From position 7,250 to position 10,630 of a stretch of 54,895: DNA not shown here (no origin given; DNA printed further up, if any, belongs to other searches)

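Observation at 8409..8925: REP-like palindromes occupy, in frame, the place of the SAM-binding motif of the methyltransferase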

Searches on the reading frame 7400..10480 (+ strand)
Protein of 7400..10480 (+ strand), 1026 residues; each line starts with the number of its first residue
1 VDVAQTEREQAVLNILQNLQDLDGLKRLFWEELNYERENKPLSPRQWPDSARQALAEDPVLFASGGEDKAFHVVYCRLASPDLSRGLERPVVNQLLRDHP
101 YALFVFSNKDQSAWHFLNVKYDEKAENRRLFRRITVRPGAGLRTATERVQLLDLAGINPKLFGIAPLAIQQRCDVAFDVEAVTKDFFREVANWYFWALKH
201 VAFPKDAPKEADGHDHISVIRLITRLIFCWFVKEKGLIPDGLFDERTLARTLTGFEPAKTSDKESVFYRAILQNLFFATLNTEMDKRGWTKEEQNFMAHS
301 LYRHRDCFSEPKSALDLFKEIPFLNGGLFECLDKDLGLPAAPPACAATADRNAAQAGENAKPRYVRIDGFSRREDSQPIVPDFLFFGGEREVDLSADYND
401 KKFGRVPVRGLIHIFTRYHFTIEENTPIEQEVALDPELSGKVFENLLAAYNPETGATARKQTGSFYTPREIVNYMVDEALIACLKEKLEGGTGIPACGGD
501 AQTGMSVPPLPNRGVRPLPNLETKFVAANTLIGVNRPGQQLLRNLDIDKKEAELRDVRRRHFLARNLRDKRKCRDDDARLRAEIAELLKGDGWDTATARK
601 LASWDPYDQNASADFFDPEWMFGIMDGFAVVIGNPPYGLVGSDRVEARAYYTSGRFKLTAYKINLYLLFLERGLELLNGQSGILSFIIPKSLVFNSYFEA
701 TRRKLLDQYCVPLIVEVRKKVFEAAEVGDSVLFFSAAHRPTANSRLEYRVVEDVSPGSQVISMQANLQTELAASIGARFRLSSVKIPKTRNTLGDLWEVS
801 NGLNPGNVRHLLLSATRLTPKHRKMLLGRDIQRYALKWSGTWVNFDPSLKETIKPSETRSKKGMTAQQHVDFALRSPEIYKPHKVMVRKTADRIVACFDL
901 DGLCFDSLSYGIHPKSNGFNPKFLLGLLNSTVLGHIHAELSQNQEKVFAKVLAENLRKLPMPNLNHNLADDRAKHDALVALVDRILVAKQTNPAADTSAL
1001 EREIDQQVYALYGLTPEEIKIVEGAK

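Call 5: search_protein_families(library=pfam, proteins=[window:7400-10480:+], max_evalue=0.01)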
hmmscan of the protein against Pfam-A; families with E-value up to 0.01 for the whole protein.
window:7400-10480:+ (1026 aa): 3 families
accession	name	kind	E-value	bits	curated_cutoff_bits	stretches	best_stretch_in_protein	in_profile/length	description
PF07669.17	Eco57I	-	1.2e-18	68.3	25.3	1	608-722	51-171/171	Eco57I restriction-modification methylase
PF12950.13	TaqI_C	-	1.7e-16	61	26.5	1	824-960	2-117/118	TaqI-like C-terminal specificity domain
PF02384.22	N6_Mtase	-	8.4e-10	38.9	20.4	1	624-737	122-233/311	N-6 DNA Methylase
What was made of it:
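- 7400..10480 (+): Internally deleted Eco57I-like gamma-class N6-adenine methyltransferase / specificity gene. The mechanical ORF is 1026 aa; gene callers start it at 7406 (1024 aa, P0001). Pfam Eco57I (profile 51-171 only), N6_Mtase (122-233 only) and TaqI_C (call 5).
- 9869..10279 (+): TaqI_C-type target recognition domain (aa 824-960), retained. It is shared with P0002 and P0003. Pfam PF12950, E 1.7e-16 (call 5).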

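Call 7: find_homologous_proteins(query=window:7400-10477:+, max_evalue=1e-10)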
Query window:7400-10477:+ (1026 aa): 8000 proteins with E <= 1e-10 among 8000 candidates; the best 120 are listed.
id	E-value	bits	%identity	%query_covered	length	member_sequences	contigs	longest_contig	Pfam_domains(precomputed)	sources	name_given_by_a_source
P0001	0.0e+0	2365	100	100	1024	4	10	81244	PF02384.23,PF07669.18,PF12950.14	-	-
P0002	0.0e+0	1942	88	50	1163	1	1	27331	PF02384.23,PF07669.18,PF12950.14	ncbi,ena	-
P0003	0.0e+0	1575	73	47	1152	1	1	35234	PF02384.23,PF07669.18,PF12950.14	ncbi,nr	ncbi:MAG: N-6 DNA methylase [Phycisphaerae bacterium]|nr:N-6 DNA methylase [Phycisphaerae bacterium]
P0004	0.0e+0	1371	92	47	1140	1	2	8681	PF02384.23,PF07669.18,PF12950.14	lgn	-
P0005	0.0e+0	1370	90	49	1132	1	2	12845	PF02384.23,PF07669.18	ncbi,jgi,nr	ncbi:MAG: hypothetical protein FJ222_10015 [Lentisphaerae bacterium]|nr:hypothetical protein [Lentis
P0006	0.0e+0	1327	83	47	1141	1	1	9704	PF02384.23,PF07669.18,PF12950.14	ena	-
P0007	0.0e+0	1290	85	47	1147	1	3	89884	PF02384.23,PF07669.18,PF12950.14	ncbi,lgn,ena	-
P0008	0.0e+0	1272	80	47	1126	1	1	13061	PF02384.23,PF07669.18,PF12950.14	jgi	jgi:adenine-specific DNA-methyltransferase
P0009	0.0e+0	1269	81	51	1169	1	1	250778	PF02384.23,PF07669.18,PF12950.14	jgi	jgi:type I restriction-modification system DNA methylase subunit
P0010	0.0e+0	1254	83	47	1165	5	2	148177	PF02384.23,PF07669.18,PF12950.14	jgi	jgi:hypothetical protein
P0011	0.0e+0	1254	77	49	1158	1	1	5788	PF02384.23,PF07669.18,PF12950.14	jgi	-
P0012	0.0e+0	1248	82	47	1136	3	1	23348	PF02384.23,PF07669.18,PF12950.14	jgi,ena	-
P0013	0.0e+0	1241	81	47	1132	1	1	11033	PF02384.23,PF07669.18,PF12950.14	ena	-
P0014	0.0e+0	1235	82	47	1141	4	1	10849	PF02384.23,PF07669.18,PF12950.14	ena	-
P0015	0.0e+0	1224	84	47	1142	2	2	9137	PF02384.23,PF07669.18,PF12950.14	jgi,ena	-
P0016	0.0e+0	1206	83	46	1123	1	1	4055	PF02384.23,PF07669.18,PF12950.14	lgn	-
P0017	0.0e+0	1205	87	48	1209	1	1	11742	PF02384.23,PF07669.18,PF12950.14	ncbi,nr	ncbi:MAG: Eco57I restriction-modification methylase domain-containing protein [Lentisphaerae bacteri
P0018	0.0e+0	1200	82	48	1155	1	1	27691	PF02384.23,PF07669.18,PF12950.14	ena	-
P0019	0.0e+0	1194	81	48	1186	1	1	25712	PF02384.23,PF07669.18,PF12950.14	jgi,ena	-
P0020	0.0e+0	1190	80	48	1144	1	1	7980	PF02384.23,PF07669.18,PF12950.14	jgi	jgi:adenine-specific DNA-methyltransferase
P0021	0.0e+0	1179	75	48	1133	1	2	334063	PF02384.23,PF07669.18,PF12950.14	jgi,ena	jgi:hypothetical protein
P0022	0.0e+0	1178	71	50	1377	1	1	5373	PF02384.23,PF07669.18,PF12950.14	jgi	jgi:REP element-mobilizing transposase RayT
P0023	0.0e+0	1173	80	48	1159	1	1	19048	PF02384.23,PF07669.18,PF12950.14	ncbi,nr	ncbi:MAG: Eco57I restriction-modification methylase domain-containing protein [Verrucomicrobia bacte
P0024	0.0e+0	1168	72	50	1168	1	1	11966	PF02384.23,PF07669.18,PF12950.14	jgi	-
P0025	0.0e+0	1158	67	50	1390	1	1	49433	PF02384.23,PF07669.18,PF12950.14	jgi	-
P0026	0.0e+0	1150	75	47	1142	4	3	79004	PF02384.23,PF07669.18,PF12950.14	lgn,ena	-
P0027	0.0e+0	1139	75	48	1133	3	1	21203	PF02384.23,PF07669.18,PF12950.14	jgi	-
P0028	0.0e+0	1136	70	50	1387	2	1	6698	PF02384.23,PF07669.18,PF12950.14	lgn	-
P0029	0.0e+0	1130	77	47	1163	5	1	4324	PF02384.23,PF07669.18,PF12950.14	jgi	jgi:hypothetical protein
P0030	0.0e+0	1126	77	48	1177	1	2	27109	PF02384.23,PF07669.18,PF12950.14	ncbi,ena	-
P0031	0.0e+0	1125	74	48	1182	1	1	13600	PF02384.23,PF07669.18,PF12950.14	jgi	jgi:adenine-specific DNA-methyltransferase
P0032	0.0e+0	1124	74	49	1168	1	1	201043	PF02384.23,PF07669.18,PF12950.14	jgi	jgi:type I restriction-modification system DNA methylase subunit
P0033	0.0e+0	1123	75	47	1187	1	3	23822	PF02384.23,PF07669.18,PF12950.14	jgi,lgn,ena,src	-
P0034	0.0e+0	1123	75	48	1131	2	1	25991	PF02384.23,PF07669.18,PF12950.14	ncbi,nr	ncbi:MAG: Eco57I restriction-modification methylase domain-containing protein [Deltaproteobacteria b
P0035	0.0e+0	1118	75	48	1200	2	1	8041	PF02384.23,PF07669.18,PF12950.14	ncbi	-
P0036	0.0e+0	1115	79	42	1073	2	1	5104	PF02384.23,PF07669.18,PF12950.14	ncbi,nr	ncbi:MAG: hypothetical protein FJ398_25945, partial [Verrucomicrobia bacterium]|nr:hypothetical prot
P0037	0.0e+0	1115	67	50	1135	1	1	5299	PF02384.23,PF07669.18,PF12950.14,PF20473.5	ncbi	-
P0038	0.0e+0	1114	76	47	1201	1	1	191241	PF02384.23,PF07669.18,PF12950.14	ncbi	-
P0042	0.0e+0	1111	72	47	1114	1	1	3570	PF02384.23,PF07669.18,PF12950.14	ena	-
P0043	0.0e+0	1110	73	47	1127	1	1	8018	PF02384.23,PF07669.18,PF12950.14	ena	-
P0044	0.0e+0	1109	76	47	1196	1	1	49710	PF02384.23,PF07669.18,PF12950.14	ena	-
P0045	0.0e+0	1104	72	47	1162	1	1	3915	PF02384.23,PF07669.18,PF12950.14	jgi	jgi:adenine-specific DNA-methyltransferase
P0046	0.0e+0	1100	74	48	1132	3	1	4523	PF02384.23,PF07669.18,PF12950.14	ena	-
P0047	0.0e+0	1099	74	47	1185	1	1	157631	PF02384.23,PF07669.18,PF12950.14,PF22837.2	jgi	jgi:hypothetical protein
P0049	0.0e+0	1096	75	47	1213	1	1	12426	PF02384.23,PF07669.18,PF12950.14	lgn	-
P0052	0.0e+0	1094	69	48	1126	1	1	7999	PF02384.23,PF07669.18,PF12950.14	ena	-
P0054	0.0e+0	1089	77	48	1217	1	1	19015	PF02384.23,PF07669.18,PF12950.14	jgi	jgi:hypothetical protein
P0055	0.0e+0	1086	75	47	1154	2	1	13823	PF02384.23,PF07669.18,PF12950.14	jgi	jgi:hypothetical protein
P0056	0.0e+0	1085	72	47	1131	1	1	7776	PF02384.23,PF07669.18,PF12950.14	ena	-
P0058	0.0e+0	1082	72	47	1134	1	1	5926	PF02384.23,PF07669.18,PF12950.14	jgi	jgi:adenine-specific DNA-methyltransferase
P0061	0.0e+0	1077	67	51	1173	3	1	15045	PF02384.23,PF07669.18,PF12950.14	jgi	jgi:adenine-specific DNA-methyltransferase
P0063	0.0e+0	1077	68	50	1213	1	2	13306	PF02384.23,PF07669.18,PF12950.14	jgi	jgi:adenine-specific DNA-methyltransferase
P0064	0.0e+0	1076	75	47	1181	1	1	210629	PF02384.23,PF07669.18,PF12950.14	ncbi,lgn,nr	ncbi:MAG: Eco57I restriction-modification methylase domain-containing protein [Deltaproteobacteria b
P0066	0.0e+0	1067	74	48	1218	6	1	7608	PF02384.23,PF07669.18,PF12950.14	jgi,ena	-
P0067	0.0e+0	1066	71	48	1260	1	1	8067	PF02384.23,PF07669.18,PF12950.14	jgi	jgi:adenine-specific DNA-methyltransferase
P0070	0.0e+0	1060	73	47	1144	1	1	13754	PF02384.23,PF07669.18,PF12950.14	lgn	-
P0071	0.0e+0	1056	72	47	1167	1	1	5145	PF02384.23,PF07669.18,PF12950.14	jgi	-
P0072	0.0e+0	1056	72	47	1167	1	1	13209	PF02384.23,PF07669.18,PF12950.14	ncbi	-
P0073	0.0e+0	1056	72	47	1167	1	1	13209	PF02384.23,PF07669.18,PF12950.14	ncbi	-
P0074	0.0e+0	1055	72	47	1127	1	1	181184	PF02384.23,PF07669.18,PF12950.14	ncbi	ncbi:MAG: TaqI-like C-terminal specificity domain-containing protein [Syntrophaceae bacterium]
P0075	0.0e+0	1055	72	47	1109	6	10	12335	PF02384.23,PF07669.18,PF12950.14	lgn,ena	-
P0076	0.0e+0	1054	73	47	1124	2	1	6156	PF07669.18,PF12950.14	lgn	-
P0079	0.0e+0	1049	73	47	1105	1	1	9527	PF02384.23,PF07669.18,PF12950.14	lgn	-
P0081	0.0e+0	1048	66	50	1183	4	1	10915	PF02384.23,PF07669.18,PF12950.14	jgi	jgi:hypothetical protein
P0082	0.0e+0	1046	80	47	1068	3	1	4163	PF02384.23,PF07669.18,PF12950.14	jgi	jgi:hypothetical protein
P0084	0.0e+0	1036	68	48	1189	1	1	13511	PF02384.23,PF07669.18,PF12950.14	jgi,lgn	-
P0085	0.0e+0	1033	74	43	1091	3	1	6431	PF02384.23,PF07669.18,PF12950.14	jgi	jgi:hypothetical protein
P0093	0.0e+0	1019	75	47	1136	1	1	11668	PF02384.23,PF07669.18,PF12950.14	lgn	-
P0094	0.0e+0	1018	74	47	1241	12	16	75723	PF02384.23,PF07669.18,PF12950.14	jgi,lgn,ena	jgi:hypothetical protein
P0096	0.0e+0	1015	74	48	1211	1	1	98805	PF02384.23,PF07669.18,PF12950.14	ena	-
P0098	0.0e+0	1014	70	47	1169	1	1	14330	PF02384.23,PF07669.18,PF12950.14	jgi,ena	-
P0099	2.8e-297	1007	68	47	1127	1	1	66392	PF02384.23,PF07669.18,PF12950.14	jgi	jgi:hypothetical protein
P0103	2.2e-293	994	67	47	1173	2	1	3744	PF02384.23,PF07669.18,PF12950.14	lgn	-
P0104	6.3e-293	993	70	48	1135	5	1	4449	PF02384.23,PF07669.18,PF12950.14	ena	-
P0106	7.7e-291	986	68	49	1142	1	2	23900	PF02384.23,PF07669.18,PF12950.14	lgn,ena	-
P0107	1.8e-290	985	74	47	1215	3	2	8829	PF02384.23,PF07669.18,PF12950.14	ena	-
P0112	9.1e-286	969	70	47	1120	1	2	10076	PF02384.23,PF07669.18,PF12950.14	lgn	-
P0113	1.0e-284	966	72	47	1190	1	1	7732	PF02384.23,PF07669.18,PF12950.14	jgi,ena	jgi:hypothetical protein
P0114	1.3e-283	962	71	47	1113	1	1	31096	PF02384.23,PF07669.18,PF12950.14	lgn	-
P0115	1.6e-283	962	71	47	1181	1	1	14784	PF02384.23,PF07669.18,PF12950.14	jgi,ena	-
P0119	1.3e-278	945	66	48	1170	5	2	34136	PF02384.23,PF07669.18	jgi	jgi:hypothetical protein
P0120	1.8e-274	932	65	44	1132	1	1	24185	PF02384.23,PF07669.18,PF12950.14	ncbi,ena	-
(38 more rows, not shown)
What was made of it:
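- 7400..10480 (+): Homologues are about 1130-1170 aa (call 7).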

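Call 12: find_encoding_contigs(protein=P0005, flank=6000, max_places=3)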
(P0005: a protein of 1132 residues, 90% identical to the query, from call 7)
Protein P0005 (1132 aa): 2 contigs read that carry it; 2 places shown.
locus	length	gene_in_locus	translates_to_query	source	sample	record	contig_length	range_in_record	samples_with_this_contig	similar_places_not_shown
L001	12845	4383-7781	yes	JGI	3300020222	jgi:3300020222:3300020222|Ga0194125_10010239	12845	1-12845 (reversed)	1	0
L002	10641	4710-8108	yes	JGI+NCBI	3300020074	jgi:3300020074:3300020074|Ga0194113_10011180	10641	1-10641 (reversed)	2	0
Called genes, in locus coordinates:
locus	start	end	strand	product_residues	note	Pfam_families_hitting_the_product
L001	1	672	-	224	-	?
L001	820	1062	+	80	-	PF24460:DUF7575 (faint)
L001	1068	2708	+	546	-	PF13567:DUF4131 (weak), PF03772:Competence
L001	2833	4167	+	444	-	PF00275:EPSP_synthase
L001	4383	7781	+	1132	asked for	PF07669:Eco57I, PF02384:N6_Mtase (weak)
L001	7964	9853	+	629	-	PF10592:AIPR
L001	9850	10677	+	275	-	PF13428:TPR_14 (faint), PF14559:TPR_19 (faint)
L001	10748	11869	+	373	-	PF02463:SMC_N, PF11398:DUF2813 (faint), PF13175:AAA_15 (faint), PF13476:AAA_23, PF13304:AAA_21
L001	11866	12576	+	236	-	PF14103:DUF4276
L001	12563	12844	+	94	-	?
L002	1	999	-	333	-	?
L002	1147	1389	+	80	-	PF24460:DUF7575 (faint)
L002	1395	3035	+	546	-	PF13567:DUF4131 (weak), PF03772:Competence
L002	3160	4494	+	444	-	PF00275:EPSP_synthase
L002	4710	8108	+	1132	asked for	PF07669:Eco57I, PF02384:N6_Mtase (weak)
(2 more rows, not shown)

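Call 13: find_encoding_contigs(protein=P0002, flank=8000, max_places=3)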
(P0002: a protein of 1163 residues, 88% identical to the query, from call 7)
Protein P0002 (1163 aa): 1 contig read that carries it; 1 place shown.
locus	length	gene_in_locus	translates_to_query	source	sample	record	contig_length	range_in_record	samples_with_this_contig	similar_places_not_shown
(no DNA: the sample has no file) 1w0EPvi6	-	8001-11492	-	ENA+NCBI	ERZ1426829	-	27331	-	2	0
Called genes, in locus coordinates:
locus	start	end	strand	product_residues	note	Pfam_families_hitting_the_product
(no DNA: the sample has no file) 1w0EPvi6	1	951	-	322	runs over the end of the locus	PF02603:Hpr_kinase_N, PF07475:Hpr_kinase_C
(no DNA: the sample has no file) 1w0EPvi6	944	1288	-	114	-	PF02482:Ribosomal_S30AE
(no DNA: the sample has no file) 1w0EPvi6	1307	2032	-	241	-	PF00005:ABC_tran, PF13304:AAA_21 (faint)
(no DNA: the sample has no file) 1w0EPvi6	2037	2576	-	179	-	PF03968:LptD_N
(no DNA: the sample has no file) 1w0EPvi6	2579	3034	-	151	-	PF06835:LptC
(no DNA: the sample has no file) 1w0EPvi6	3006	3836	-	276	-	PF00793:DAHP_synth_1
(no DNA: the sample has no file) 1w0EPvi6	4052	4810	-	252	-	PF02348:CTP_transf_3, PF12804:NTP_transf_3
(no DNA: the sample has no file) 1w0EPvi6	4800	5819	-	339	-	PF00294:PfkB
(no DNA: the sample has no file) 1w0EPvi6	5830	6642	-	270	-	-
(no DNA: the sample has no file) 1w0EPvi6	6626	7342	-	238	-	PF01168:Ala_racemase_N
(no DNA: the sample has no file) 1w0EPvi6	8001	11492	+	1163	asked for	PF02384:N6_Mtase (faint), PF07669:Eco57I, PF12950:TaqI_C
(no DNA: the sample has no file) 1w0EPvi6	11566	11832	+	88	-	PF02463:SMC_N (weak), PF13175:AAA_15, PF13514:AAA_27 (weak), PF13476:AAA_23 (weak)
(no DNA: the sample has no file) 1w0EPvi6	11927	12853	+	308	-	PF13646:HEAT_2 (faint)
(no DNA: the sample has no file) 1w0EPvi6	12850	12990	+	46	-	-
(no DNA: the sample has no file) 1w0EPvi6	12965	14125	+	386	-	PF13173:AAA_14, PF13635:DUF4143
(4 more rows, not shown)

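Call 14: find_encoding_contigs(protein=P0004, flank=6000, max_places=3)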
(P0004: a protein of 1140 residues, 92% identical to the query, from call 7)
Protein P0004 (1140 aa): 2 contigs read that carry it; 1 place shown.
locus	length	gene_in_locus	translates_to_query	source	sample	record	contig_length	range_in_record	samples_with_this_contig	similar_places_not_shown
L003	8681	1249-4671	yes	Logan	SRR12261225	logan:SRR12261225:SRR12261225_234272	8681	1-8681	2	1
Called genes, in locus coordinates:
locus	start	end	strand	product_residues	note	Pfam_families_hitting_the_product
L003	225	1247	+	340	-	PF28530:DUF8426, PF04471:Mrr_cat, PF22722:NA-iREase1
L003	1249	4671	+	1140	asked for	PF02384:N6_Mtase (faint), PF07669:Eco57I, PF12950:TaqI_C (weak)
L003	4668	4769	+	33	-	-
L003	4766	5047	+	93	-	PF10049:DUF2283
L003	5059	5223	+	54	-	-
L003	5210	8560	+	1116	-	PF13091:PLDc_2, PF00176:SNF2-rel_dom (faint), PF00271:Helicase_C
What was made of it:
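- They lie in one locus in the P0002 and P0004 contexts (calls 13, 14).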
